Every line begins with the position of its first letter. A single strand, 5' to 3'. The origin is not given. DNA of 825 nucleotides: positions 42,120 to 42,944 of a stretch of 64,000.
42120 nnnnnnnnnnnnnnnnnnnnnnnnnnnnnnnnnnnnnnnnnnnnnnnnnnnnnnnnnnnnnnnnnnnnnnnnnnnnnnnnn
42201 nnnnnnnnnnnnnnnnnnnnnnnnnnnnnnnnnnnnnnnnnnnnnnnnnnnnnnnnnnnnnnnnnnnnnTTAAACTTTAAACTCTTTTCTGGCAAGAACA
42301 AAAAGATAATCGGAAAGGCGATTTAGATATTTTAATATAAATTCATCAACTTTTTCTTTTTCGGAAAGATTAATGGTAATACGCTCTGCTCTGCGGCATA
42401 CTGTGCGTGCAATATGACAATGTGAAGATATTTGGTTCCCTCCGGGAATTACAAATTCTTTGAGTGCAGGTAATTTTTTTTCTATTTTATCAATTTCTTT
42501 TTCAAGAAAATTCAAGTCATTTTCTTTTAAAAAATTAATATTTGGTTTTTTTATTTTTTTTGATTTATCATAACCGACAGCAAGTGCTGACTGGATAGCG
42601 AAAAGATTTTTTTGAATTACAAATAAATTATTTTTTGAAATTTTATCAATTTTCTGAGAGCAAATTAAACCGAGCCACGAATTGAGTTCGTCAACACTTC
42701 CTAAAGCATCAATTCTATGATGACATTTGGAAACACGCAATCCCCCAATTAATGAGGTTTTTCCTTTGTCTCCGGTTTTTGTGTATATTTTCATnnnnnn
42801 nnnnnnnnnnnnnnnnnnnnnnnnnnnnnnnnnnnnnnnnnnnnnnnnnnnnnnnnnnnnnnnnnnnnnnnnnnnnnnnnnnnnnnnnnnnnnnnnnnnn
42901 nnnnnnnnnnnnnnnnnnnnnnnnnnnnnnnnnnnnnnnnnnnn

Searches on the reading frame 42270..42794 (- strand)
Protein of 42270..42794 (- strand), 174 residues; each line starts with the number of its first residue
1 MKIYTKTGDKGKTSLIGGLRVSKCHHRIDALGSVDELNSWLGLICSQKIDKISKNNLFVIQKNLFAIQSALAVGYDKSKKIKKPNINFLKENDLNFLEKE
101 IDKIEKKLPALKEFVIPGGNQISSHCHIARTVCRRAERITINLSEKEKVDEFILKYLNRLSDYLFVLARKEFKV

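Call 114: search_protein_families(library=pfam, proteins=[window:42270-42794:-], max_evalue=0.001)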
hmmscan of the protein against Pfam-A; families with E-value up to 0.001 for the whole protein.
window:42270-42794:- (174 aa): 1 family
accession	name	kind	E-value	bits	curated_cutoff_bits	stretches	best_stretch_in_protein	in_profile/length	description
PF01923.23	Cob_adeno_trans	-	4.2e-58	196.6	24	1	3-170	1-170/171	Cobalamin adenosyltransferase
